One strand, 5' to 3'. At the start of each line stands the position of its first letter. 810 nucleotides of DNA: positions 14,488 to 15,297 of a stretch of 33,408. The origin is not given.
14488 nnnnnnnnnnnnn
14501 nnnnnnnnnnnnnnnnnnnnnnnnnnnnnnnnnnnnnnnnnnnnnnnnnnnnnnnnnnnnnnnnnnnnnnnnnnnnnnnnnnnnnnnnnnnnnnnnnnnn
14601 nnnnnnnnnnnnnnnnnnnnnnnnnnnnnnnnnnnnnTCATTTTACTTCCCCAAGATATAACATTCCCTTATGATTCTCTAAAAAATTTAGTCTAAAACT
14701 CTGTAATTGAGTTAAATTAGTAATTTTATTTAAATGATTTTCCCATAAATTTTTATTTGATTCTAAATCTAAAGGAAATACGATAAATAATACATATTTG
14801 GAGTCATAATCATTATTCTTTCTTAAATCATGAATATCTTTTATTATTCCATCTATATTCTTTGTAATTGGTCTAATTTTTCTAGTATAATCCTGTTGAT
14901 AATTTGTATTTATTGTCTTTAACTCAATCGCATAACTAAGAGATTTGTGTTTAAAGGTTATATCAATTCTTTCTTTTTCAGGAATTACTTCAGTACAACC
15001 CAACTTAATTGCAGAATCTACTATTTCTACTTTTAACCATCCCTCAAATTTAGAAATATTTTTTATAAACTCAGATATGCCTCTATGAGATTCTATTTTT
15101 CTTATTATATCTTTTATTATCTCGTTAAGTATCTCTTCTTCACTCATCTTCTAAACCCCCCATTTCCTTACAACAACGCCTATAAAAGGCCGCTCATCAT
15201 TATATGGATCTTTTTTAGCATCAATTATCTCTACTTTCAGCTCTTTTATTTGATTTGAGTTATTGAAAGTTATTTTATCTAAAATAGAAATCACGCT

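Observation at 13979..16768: Four-gene translationally coupled operon: Cas4-like Fe-S nuclease, unknown protein, second PD-(D/E)XK protein, family X protein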

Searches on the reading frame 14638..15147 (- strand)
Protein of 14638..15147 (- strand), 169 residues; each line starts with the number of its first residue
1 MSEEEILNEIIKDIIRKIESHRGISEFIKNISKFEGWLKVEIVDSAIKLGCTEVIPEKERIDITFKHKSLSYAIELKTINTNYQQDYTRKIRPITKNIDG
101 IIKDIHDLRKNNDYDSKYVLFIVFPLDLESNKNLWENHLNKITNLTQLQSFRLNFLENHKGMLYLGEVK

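Call 3: search_protein_families(library=pfam, proteins=[window:14638-15147:-], max_evalue=0.1)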
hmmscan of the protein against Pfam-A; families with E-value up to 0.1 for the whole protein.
window:14638-15147:- (169 aa): 2 families
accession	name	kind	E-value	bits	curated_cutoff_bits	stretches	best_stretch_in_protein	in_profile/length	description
PF11586.13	DUF3242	-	0.013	15.8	25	1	95-153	22-79/126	Protein of unknown function (DUF3242)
PF24823.1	PH_RDR2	-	0.062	13.6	27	1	52-77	31-56/161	RDR2 PH-like domain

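Call 4: search_protein_families(library=padloc, proteins=[window:14638-15147:-], max_evalue=0.1)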
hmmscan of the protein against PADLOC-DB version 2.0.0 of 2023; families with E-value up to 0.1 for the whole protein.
window:14638-15147:- (169 aa): 2 families
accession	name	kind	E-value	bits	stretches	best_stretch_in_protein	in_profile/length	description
PDLC04449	PDC-M14B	-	0.0094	13.5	1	7-89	30-110/267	-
PDLC01487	Csm2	-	0.031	12.4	0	7-39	70-102/116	CAS-III-D; effector_SS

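Call 5: search_protein_families(library=phrogs, proteins=[window:14638-15147:-], max_evalue=0.1)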
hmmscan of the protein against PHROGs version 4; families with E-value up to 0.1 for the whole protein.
window:14638-15147:- (169 aa): 0 families

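Call 6: search_protein_families(library=ncbifam, proteins=[window:14638-15147:-], max_evalue=0.1)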
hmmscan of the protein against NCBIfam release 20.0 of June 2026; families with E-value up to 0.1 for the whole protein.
window:14638-15147:- (169 aa): 0 families

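Call 14: find_homologous_proteins(query=window:14638-15147:-, max_evalue=0.001)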
Query window:14638-15147:- (169 aa): 144 proteins with E <= 0.001 among 578 candidates; the best 120 are listed.
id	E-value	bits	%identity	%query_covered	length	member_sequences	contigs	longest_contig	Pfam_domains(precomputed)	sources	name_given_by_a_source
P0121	2.6e-104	364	100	100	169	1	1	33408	-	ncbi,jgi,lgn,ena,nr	ncbi:MAG: hypothetical protein KKA64_03790 [Nanoarchaeota archaeon]|nr:hypothetical protein [Nanoarc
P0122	8.6e-86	304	85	98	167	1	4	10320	-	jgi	jgi:hypothetical protein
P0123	1.8e-65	238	66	97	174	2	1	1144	-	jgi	-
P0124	1.6e-64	235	67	96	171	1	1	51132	-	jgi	-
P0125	2.5e-62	228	66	98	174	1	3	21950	-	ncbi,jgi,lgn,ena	-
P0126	9.6e-56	206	60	98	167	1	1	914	-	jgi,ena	-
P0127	1.3e-48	183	86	62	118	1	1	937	-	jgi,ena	-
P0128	1.5e-44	170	79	59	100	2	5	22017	-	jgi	jgi:hypothetical protein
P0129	7.1e-35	138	48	99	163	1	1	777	-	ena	-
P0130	9.7e-35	138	48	95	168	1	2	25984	-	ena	-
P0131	1.3e-34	138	46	98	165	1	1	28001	-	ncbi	-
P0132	4.8e-34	136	47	100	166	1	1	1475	-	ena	-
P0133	1.2e-33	134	48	99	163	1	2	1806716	-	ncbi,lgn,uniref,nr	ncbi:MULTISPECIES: hypothetical protein [unclassified Nitratiruptor]|uniref:hypothetical protein n=1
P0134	3.0e-33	133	45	98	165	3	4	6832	-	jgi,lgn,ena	-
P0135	5.3e-32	129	48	98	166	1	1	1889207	-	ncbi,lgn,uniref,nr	ncbi:hypothetical protein NF865_09160 [Thermococcus aggregans]|uniref:Restriction endonuclease n=1 T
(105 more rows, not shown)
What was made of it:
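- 14638..15147 (-): g3: stand-alone PD-(D/E)XK-type nuclease of an unnamed family found in archaea and bacteria. 144 homologs (call 14).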

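Call 15: find_encoding_contigs(protein=P0133, flank=6000, max_places=2)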
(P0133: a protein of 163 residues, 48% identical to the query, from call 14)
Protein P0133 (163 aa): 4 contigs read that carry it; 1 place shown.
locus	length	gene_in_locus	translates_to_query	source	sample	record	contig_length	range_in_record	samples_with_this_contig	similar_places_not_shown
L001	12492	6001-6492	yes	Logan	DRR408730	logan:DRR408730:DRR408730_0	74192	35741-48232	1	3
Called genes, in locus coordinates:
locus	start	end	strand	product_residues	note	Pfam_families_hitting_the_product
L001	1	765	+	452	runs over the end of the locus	PF03448:MgtE_N, PF00571:CBS, PF01769:MgtE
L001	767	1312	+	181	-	PF00293:NUDIX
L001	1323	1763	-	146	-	PF01152:Bac_globin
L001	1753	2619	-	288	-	PF00795:CN_hydrolase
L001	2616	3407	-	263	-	PF00950:ABC-3, PF01032:FecCD (weak)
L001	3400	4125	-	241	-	PF02463:SMC_N (faint), PF00005:ABC_tran, PF13304:AAA_21 (faint)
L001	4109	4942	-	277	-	PF01297:ZnuA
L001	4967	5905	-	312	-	PF04371:PAD_porph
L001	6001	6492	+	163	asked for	-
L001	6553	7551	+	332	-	PF01168:Ala_racemase_N, PF00842:Ala_racemase_C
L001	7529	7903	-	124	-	-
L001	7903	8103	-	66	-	PF02069:Metallothio_Pro (weak)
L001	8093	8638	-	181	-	PF02527:GidB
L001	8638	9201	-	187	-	PF00925:GTP_cyclohydro2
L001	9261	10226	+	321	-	PF00490:ALAD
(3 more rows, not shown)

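Call 16: find_encoding_contigs(protein=P0135, flank=6000, max_places=2)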
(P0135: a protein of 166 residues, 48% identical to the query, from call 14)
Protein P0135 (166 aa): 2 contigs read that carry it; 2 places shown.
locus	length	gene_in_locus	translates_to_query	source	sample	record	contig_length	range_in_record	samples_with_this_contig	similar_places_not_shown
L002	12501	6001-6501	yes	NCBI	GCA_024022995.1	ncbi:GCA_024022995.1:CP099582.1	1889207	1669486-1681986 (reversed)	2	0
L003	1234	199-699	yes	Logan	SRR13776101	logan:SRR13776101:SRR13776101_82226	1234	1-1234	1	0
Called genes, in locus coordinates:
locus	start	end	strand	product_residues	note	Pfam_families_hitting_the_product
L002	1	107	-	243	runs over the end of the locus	PF03205:MobB, PF04060:FeS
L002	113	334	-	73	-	-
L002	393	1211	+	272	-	-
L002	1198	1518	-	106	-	-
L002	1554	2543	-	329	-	PF00586:AIRS, PF02769:AIRS_C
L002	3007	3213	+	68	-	-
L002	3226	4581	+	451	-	-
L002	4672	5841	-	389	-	PF00155:Aminotran_1_2, PF01041:DegT_DnrJ_EryC1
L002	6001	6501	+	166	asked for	-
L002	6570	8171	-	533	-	PF02543:Carbam_trans_N, PF00814:TsaD (weak), PF16861:Carbam_trans_C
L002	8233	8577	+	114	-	PF01050:MannoseP_isomer (weak), PF02311:AraC_binding, PF07883:Cupin_2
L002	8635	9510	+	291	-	PF03547:Mem_trans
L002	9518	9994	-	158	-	PF03192:DUF257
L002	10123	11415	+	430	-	PF03952:Enolase_N, PF00113:Enolase_C, PF13378:MR_MLE_C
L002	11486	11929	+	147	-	PF02463:SMC_N, PF13175:AAA_15, PF13476:AAA_23, PF13304:AAA_21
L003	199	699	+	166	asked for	-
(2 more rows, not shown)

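Call 17: find_encoding_contigs(protein=P0124, flank=6000, max_places=2)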
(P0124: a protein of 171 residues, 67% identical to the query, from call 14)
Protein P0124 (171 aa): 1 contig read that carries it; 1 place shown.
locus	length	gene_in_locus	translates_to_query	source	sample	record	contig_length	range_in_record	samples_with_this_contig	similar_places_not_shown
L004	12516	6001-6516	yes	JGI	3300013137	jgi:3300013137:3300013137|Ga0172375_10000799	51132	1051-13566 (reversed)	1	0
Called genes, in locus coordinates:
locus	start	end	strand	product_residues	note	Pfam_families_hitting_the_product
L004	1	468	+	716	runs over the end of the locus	PF02359:CDC48_N, PF00005:ABC_tran (faint), PF02933:CDC48_2, PF00004:AAA, PF05496:RuvB_N (weak), PF17862:AAA_lid_3, PF00004:AAA, PF17862:AAA_lid_3, +24 more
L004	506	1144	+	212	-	PF12686:DUF3800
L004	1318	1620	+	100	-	-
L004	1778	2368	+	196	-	PF19502:DUF6036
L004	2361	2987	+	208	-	-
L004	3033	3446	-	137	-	-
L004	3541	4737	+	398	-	PF12705:PDDEXK_1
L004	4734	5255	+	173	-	-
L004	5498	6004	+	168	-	PF18306:LDcluster4 (weak)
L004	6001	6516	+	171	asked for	-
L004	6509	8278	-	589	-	PF03235:GmrSD_N, PF07510:GmrSD_C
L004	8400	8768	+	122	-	PF03819:MazG (weak), PF12643:MazG-like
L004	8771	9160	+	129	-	-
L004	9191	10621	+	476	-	PF12161:HsdM_N, PF02384:N6_Mtase, PF01170:UPF0020 (weak), PF07669:Eco57I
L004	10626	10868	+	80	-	-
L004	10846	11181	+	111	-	-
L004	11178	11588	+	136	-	-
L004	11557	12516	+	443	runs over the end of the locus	PF01420:Methylase_S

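Call 23: search_solved_structures(query=A1, max_evalue=10, show_alignments=2)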
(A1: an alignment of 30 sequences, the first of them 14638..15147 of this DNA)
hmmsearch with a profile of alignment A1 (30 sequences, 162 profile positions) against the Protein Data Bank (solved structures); distinct sequences matched with E-value up to 10: 5.
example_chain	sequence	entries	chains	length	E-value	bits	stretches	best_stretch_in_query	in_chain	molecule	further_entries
7qv0_D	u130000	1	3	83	0.12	15.3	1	37-71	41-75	Acyl carrier protein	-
9s5i_E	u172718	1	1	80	0.29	14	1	38-71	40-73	Acyl carrier protein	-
9gsx_W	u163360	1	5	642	0.51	13.3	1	49-145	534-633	Flagellar hook-associated protein 2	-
6sih_A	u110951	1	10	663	0.6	13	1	48-145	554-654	Flagellar hook-associated protein 2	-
7auf_A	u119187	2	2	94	0.65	12.9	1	38-71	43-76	Similar to acyl carrier protein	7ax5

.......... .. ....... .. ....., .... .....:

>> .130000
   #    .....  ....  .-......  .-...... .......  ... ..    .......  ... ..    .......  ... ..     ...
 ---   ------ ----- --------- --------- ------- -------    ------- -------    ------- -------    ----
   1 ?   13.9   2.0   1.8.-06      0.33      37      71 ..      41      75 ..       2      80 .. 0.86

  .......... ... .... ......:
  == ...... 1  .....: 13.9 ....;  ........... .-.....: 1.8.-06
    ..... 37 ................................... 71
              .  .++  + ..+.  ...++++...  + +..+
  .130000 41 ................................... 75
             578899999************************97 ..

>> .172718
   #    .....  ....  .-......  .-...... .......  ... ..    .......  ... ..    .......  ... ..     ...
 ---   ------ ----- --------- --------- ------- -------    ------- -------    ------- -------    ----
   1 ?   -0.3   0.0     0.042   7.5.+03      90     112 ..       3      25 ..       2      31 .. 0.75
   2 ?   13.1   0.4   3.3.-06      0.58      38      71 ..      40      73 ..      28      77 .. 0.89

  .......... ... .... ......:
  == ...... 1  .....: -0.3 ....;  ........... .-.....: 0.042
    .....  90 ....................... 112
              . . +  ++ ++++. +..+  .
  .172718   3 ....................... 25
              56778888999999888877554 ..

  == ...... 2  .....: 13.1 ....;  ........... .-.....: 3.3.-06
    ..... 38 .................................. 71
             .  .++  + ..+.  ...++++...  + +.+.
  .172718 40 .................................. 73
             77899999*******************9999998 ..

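Call 29: find_encoding_contigs(protein=P0122, flank=8000, max_places=3)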
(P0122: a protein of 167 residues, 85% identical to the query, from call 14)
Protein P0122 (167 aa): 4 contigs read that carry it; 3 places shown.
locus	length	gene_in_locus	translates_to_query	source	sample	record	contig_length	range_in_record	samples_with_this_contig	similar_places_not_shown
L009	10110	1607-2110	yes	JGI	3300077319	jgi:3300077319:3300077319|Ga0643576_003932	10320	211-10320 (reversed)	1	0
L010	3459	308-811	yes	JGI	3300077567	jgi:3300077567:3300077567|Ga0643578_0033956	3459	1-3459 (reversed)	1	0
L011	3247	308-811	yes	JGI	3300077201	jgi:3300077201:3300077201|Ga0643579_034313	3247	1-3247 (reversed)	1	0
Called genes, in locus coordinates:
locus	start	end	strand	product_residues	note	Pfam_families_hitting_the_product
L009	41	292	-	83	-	PF04193:PQ-loop (weak)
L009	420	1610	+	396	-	PF12705:PDDEXK_1, PF01930:Cas_Cas4 (weak)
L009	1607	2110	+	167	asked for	-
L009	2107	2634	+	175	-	-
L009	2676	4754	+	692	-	PF12564:TypeIII_RM_meth, PF01555:N6_N4_Mtase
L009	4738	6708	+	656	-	PF12564:TypeIII_RM_meth, PF01555:N6_N4_Mtase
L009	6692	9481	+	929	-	PF04851:ResIII, PF27159:HI_1054_N, PF27365:HI_1054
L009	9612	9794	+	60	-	-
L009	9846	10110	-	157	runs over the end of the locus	?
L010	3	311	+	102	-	?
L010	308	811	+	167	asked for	-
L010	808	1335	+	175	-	-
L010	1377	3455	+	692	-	PF12564:TypeIII_RM_meth, PF01555:N6_N4_Mtase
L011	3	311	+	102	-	?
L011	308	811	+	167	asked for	-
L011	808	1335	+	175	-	-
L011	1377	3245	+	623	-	?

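Call 41: find_related_loci(query=A1, collection=metagenome_contigs, flank=8000)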
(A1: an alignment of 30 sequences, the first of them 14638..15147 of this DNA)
Query A1 (169 aa) in metagenome_contigs; peptide patterns used: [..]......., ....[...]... (x = any residue, [..] = any of these).
549 stretches matched a pattern; 373 encode a relative of the query (tblastn E <= 1e-3); the best 80 are kept; 80 distinct loci.
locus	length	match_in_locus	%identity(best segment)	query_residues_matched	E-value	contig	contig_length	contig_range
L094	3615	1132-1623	65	5-168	5e-70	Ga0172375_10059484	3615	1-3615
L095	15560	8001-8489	67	6-168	5e-70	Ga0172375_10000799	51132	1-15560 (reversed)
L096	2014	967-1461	66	5-169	2e-69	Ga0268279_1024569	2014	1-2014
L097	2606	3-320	68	64-169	6e-41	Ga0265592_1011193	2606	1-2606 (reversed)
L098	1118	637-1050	52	1-142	8e-40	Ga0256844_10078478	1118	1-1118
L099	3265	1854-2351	44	1-168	7e-38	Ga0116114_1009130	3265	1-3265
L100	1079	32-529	44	1-168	7e-39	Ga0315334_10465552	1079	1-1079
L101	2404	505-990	42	1-168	1e-36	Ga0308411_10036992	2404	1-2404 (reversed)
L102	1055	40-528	46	1-168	7e-38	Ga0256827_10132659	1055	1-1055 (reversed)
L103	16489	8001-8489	47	1-169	5e-36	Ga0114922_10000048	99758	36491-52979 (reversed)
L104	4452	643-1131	46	1-168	6e-36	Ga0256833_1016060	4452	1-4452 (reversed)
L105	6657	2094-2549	48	10-166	1e-35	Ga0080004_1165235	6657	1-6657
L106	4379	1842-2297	48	10-166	1e-35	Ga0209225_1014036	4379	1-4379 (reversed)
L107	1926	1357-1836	45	1-166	1e-35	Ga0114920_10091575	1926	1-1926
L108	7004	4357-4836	45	1-166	3e-35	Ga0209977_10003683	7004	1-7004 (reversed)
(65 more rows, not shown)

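Call 43: predict_structure(alignment_id=A1)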
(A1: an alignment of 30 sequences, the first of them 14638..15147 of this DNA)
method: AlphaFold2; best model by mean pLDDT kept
length: 169 residues; sequences in the alignment: 30
mean_pLDDT: 92.9   pTM: 0.88
mean pLDDT of the five models: 92.9, 92.4, 92.4, 91.8, 90.9
residues with pLDDT >= 90: 145; 70-90: 14; 50-70: 10; < 50: 0
segments of 3 or more residues with pLDDT < 50: none
pLDDT, mean of each block of 10 residues (from residue 1): 85 98 93 95 98 97 97 96 70 84 97 97 94 94 96 95 96
secondary structure, 60 per line:
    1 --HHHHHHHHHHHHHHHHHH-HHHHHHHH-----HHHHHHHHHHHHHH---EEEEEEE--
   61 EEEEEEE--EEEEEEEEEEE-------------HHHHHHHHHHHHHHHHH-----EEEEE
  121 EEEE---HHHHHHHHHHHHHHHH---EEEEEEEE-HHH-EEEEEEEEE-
elements in order: H3-20 H22-29 H35-48 E52-58 E61-67 E70-80 H94-110 E116-124 H128-143 E147-154 E160-168
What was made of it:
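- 14638..15147 (-): AF2 pLDDT 92.9 with an alpha-beta-beta-beta-alpha-beta core (call 43).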

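Call 47: fold_search(model_id=the predicted structure, library=pdb)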
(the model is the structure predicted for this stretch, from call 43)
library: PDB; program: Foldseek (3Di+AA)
matches with E <= 10: 765; with E <= 0.001: 0
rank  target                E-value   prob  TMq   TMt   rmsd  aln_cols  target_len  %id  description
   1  9ss1_F3               1.2e-02  0.82  0.34  0.34  18.3       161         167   13  30S ribosomal subunit RimM-KO with IF1 and IF3 (State II) (released 2026-02-04)
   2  9hfm_8                1.4e-02  0.98  0.35  0.54   4.4        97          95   11  Translation-initiation state of human mitochondrial ribosome small subunit (State D) (released 2025-04-23)
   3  4ic1_D                2.2e-02  0.30  0.23  0.20  15.6       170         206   14  Crystal structure of SSO0001 (released 2013-01-16)
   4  2eo0_A                3.8e-02  0.82  0.31  0.39   9.7       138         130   14  Crystal Structure of Holliday Junction Resolvase ST1444 (released 2007-10-02)
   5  8h1b_A                4.1e-02  0.75  0.31  0.28   6.2       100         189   16  Crystal structure of MnmM from S. aureus complexed with SAM and tRNA anti-codon stem loop (ASL) (1.55 A) (released 2023-01-25)
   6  5zyv_A                4.1e-02  0.30  0.26  0.23  15.6       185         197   14  Crystal structure of human MGME1 with single strand DNA2 and Ca2+ (released 2018-09-19)
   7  6neq_z                4.3e-02  0.69  0.35  0.30  13.3       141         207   10  Structure of human mitochondrial translation initiation factor 3 bound to the small ribosomal subunit-Class-II (released 2019-02-27)
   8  7p9i_A                4.6e-02  0.60  0.28  0.19   6.1        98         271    9  Structure of E.coli RlmJ in complex with an RNA conjugate (GAA-SAM) (released 2022-06-01)
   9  5yd0_B                5.2e-02  0.51  0.28  0.16   7.9       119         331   11  Crystal structure of Schlafen 13 (SLFN13) N'-domain (released 2018-03-28)
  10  8c58_A                5.5e-02  0.51  0.25  0.14   7.1       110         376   15  CpG specific M.MpeI methyltransferase crystallized in the presence of 5-hydroxycytosine and 5-methylcytosine containin (released 2024-01-17)
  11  9r2v_B                7.6e-02  0.16  0.23  0.25  15.2       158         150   14  De novo designed M16 protein fold (released 2025-05-14)
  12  3lby_B                8.6e-02  0.63  0.29  0.32   4.7       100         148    9  Crystal structure of SMU.1697c, a putative methyltransferase from streptococcus mutans in complex with SAH (released 2011-01-12)
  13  3lby_A                9.2e-02  0.60  0.31  0.30   5.3        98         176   13  Crystal structure of SMU.1697c, a putative methyltransferase from streptococcus mutans in complex with SAH (released 2011-01-12)
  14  3vse_D                9.2e-02  0.33  0.29  0.15   9.6       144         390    9  Crystal structure of methyltransferase (released 2013-04-10)
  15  8h1b_B                9.8e-02  0.63  0.31  0.28   6.1       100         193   16  Crystal structure of MnmM from S. aureus complexed with SAM and tRNA anti-codon stem loop (ASL) (1.55 A) (released 2023-01-25)
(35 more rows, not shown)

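Call 52: find_related_loci(query=A1, collection=viral_contigs, flank=6000)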
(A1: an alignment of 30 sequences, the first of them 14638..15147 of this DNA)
Query A1 (169 aa) in viral_contigs; peptide patterns used: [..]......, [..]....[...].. (x = any residue, [..] = any of these).
65 stretches matched a pattern, but none encodes a relative of the query by tblastn (E <= 1e-3).

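Call 59: search_protein_families(library=pfam, alignment_id=A4, max_evalue=0.001)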
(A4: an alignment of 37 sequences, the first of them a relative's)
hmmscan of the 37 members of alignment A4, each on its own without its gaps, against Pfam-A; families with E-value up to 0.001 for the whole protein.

A. member 1, L100:578-952:+ (124 aa): 0 families

B. families by the number of members that match (of 37 scanned): 23 families
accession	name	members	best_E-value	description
PF01960.23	ArgJ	3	6.1e-134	ArgJ family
PF00578.27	AhpC-TSA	2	1.9e-41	AhpC/TSA family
PF08534.16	Redoxin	2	6.2e-26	Redoxin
PF01939.22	NucS_C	2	7.1e-13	Endonuclease NucS C-terminal domain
PF09903.14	DUF2130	1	2.3e-89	Uncharacterized protein conserved in bacteria (DUF2130)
PF20300.4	prok_STING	1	2.4e-38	Prokaryotic STING domain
PF21784.3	Bflower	1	3.6e-30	4-fold beta flower protein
PF10137.14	CAP12-PCTIR_TIR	1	2.4e-23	CAP12/Pycsar effector protein, TIR domain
PF07603.17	Lcl_C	1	1.8e-20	Lcl C-terminal domain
PF00589.27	Phage_integrase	1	1.4e-14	Phage integrase family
PF04055.27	Radical_SAM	1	6.1e-13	Radical SAM superfamily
PF03693.20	ParD_antitoxin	1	6e-11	Bacterial antitoxin of ParD toxin-antitoxin type II system and RHH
PF01935.23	DUF87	1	9.2e-11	Helicase HerA, central domain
PF18754.6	Nmad3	1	3e-05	Nucleotide modification associated domain 3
PF06250.17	YhcG_C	1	3.1e-05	YhcG PDDEXK nuclease domain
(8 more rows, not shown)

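Call 94: search_protein_families(library=pfam, alignment_id=A1, max_evalue=0.05)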
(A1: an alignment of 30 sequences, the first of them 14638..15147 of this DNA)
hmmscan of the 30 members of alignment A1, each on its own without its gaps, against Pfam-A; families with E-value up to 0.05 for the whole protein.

A. member 1, window:14638-15147:- (169 aa): 1 family
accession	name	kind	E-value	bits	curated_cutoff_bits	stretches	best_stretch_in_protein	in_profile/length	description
PF11586.13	DUF3242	-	0.013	15.8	25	1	95-153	22-79/126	Protein of unknown function (DUF3242)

B. families by the number of members that match (of 30 scanned): 16 families
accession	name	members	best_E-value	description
PF04924.17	Pox_A6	1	0.00093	Poxvirus A6 protein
PF04943.17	Pox_F11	1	0.0085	Poxvirus F11 protein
PF11586.13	DUF3242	1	0.013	Protein of unknown function (DUF3242)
PF02759.24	RUN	1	0.014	RUN domain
PF12205.13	GIT1_C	1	0.015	G protein-coupled receptor kinase-interacting protein 1 C term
PF06585.17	JHBP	1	0.016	Haemolymph juvenile hormone binding protein (JHBP)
PF00726.22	IL10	1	0.02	Interleukin 10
PF23542.1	DUF1512_C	1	0.026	Domain of unknown function (DUF1512) C-terminal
PF24823.1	PH_RDR2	1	0.033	RDR2 PH-like domain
PF20016.6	ThsA_Macro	1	0.033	Thoeris protein ThsA, Macro domain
PF14123.11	DUF4290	1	0.04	Domain of unknown function (DUF4290)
PF09432.15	THP2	1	0.047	Tho complex subunit THP2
PF13905.12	Thioredoxin_8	1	0.047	Thioredoxin-like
PF25753.1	SF0329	1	0.047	SF0329 protein family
PF21817.3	CapR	1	0.049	CapR homology domain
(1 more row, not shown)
